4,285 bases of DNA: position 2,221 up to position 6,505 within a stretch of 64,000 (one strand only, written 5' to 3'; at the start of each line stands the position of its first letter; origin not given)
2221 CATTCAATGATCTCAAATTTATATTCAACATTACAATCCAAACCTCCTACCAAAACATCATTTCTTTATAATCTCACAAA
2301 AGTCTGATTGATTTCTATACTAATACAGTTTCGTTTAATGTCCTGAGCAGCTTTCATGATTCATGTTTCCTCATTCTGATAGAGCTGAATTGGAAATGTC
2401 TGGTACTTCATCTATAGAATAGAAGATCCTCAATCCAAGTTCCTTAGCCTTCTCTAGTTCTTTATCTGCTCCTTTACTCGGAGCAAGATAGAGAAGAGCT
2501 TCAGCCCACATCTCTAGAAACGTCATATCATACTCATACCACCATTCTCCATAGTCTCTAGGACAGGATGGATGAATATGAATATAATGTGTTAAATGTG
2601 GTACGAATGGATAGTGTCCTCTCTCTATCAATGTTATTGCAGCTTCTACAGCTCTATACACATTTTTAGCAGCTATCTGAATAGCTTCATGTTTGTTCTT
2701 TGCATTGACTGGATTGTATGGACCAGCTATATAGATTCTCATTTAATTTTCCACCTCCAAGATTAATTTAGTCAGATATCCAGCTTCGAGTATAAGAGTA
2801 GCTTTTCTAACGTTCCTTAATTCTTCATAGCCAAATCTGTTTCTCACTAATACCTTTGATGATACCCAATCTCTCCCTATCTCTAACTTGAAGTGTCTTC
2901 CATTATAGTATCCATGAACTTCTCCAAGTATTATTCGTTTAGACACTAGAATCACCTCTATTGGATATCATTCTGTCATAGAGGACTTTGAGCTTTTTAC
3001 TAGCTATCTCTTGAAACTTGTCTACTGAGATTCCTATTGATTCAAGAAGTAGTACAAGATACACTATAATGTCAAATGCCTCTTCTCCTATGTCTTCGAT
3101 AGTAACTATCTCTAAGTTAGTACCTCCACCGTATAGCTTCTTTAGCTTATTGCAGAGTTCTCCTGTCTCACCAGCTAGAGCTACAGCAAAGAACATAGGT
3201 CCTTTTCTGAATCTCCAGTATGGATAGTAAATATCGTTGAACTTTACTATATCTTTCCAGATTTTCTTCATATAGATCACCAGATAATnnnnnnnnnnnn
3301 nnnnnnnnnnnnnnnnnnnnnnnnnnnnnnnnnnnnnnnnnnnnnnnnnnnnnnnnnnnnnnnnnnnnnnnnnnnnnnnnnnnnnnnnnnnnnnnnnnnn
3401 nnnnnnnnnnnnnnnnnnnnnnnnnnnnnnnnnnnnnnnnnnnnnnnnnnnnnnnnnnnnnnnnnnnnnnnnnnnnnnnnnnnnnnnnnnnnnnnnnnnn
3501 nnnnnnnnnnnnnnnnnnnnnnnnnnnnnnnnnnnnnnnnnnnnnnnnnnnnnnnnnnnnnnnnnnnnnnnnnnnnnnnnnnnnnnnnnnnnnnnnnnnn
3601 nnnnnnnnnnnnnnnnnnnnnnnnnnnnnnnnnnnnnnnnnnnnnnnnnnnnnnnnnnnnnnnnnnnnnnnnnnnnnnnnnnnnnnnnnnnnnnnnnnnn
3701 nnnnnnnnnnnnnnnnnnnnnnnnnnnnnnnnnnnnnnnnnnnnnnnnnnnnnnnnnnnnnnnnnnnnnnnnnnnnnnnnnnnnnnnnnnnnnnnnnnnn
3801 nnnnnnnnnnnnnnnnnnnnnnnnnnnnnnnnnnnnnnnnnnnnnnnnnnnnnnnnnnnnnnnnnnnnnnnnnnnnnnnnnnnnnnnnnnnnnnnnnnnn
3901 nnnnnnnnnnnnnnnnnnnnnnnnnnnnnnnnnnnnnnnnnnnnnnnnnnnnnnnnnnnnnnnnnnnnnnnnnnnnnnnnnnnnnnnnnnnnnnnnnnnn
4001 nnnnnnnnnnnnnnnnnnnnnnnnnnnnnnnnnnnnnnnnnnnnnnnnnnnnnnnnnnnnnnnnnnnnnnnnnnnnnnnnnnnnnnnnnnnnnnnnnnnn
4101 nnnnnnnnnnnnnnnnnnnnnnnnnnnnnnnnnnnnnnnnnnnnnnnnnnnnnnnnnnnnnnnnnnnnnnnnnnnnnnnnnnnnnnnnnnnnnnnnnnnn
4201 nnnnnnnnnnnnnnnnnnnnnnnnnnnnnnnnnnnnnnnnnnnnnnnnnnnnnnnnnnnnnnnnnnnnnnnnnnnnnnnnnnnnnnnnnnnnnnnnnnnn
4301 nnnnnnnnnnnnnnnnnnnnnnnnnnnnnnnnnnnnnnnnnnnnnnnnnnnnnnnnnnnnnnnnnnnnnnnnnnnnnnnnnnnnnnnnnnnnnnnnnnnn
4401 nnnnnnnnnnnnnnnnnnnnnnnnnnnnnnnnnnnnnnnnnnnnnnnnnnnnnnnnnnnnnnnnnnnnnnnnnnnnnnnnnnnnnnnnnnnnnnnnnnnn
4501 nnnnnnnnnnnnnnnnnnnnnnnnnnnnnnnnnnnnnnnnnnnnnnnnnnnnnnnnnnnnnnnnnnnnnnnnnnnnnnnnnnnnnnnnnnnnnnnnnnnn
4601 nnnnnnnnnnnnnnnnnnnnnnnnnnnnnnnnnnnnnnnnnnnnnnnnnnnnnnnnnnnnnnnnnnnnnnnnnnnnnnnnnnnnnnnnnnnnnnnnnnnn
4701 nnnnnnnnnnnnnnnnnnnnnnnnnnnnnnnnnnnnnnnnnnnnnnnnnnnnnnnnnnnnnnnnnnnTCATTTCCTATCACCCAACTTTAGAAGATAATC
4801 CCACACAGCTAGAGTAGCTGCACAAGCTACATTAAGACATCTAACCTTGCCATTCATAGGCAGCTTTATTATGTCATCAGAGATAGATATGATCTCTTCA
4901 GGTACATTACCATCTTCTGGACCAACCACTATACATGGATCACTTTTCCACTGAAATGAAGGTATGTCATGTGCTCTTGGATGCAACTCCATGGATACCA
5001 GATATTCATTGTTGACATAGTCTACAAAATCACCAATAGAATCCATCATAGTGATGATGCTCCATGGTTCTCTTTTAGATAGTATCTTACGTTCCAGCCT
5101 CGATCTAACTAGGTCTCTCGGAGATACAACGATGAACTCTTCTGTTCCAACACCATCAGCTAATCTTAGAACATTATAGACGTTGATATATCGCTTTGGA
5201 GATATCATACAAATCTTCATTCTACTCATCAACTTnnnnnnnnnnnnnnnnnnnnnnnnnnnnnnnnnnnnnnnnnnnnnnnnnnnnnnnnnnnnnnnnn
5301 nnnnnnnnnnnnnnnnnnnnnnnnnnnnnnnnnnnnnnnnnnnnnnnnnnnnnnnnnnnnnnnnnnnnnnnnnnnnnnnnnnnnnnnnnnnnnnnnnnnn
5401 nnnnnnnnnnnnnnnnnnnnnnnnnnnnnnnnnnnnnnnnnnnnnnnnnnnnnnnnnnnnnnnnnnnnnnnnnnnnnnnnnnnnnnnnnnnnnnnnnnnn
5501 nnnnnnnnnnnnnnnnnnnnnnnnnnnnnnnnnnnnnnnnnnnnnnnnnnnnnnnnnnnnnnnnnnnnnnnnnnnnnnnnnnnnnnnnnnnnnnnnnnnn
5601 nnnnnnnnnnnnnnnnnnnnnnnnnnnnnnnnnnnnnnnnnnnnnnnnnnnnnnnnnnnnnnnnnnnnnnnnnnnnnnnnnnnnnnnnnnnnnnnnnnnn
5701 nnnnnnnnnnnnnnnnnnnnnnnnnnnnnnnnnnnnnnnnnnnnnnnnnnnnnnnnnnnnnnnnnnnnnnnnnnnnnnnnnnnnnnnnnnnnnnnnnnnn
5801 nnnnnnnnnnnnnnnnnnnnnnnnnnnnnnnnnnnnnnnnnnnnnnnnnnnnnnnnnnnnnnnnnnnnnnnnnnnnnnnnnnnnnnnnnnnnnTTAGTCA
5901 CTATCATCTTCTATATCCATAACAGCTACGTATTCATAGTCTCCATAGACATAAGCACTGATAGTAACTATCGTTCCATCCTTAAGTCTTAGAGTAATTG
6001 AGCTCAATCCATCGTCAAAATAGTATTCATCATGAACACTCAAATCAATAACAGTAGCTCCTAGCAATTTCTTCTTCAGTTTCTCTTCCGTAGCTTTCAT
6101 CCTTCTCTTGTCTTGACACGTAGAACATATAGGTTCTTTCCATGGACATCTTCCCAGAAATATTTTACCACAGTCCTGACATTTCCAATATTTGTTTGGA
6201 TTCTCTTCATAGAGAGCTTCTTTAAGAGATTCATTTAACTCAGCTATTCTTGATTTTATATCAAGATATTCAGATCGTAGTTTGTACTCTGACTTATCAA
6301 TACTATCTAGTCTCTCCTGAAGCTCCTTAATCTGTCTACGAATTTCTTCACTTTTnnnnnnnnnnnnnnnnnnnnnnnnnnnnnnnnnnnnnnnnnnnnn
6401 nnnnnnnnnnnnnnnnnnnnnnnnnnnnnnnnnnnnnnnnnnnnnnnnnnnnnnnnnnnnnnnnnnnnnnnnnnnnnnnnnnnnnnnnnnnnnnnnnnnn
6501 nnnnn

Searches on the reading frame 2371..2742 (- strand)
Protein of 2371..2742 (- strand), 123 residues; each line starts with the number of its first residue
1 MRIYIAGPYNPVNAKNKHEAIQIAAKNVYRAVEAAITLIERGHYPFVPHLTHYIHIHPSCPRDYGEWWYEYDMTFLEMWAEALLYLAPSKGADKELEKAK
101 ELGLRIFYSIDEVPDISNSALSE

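Call 82: find_encoding_contigs(protein=window:2371-2742:-, flank=10000, max_places=1)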
Protein window:2371-2742:- (123 aa): no gene with exactly this product is on record in the collection.

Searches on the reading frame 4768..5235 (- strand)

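Call 21: search_protein_families(library=pfam, proteins=[window:4768-5235:-], max_evalue=0.01)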
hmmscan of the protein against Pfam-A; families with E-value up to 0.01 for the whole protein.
window:4768-5235:- (155 aa): 1 family
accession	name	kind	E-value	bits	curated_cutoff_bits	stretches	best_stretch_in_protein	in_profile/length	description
PF00588.24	SpoU_methylase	-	6e-18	65.7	29.7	1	7-144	3-141/142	SpoU rRNA Methylase family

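Call 74: search_protein_families(library=ncbifam, proteins=[window:4768-5235:-], max_evalue=0.001)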
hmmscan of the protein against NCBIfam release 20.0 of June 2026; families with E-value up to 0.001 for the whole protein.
window:4768-5235:- (155 aa): 4 families
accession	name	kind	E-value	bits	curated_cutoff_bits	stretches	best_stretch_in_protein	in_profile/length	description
NF008295.0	PRK11081.1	equivalog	2e-11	43.9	227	1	6-145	20-159/230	tRNA (guanosine(18)-2'-O)-methyltransferase TrmH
TIGR00185.1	tRNA_yibK_trmL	equivalog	3.6e-07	30.2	190.6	1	7-149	3-146/154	tRNA (uridine(34)/cytosine(34)/5-carboxymethylaminomethyluridine(34)-2'-O)-methyltransferase TrmL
TIGR00186.1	rRNA_methyl_3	equivalog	2e-06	27.4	160.15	1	101-146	190-235/240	23S rRNA (guanosine(2251)-2'-O)-methyltransferase RlmB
NF007683.0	PRK10358.1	equivalog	0.00071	19.5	282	1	6-150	2-147/157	tRNA (uridine(34)/cytosine(34)/5-carboxymethylaminomethyluridine(34)-2'-O)-methyltransferase TrmL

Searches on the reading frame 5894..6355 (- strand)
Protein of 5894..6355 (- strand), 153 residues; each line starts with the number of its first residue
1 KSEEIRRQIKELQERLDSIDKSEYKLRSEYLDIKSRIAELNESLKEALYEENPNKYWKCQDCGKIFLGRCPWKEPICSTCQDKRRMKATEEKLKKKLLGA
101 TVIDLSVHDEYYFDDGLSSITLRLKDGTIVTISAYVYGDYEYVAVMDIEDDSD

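Call 21: search_protein_families(library=pfam, proteins=[window:5894-6355:-], max_evalue=0.01)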
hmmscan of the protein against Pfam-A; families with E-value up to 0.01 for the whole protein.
window:5894-6355:- (153 aa): 1 family
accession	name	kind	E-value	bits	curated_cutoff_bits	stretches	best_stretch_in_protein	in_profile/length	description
PF14319.11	Zn_Tnp_IS91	-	0.002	18.5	26.3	1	50-97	32-79/90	Transposase zinc-binding domain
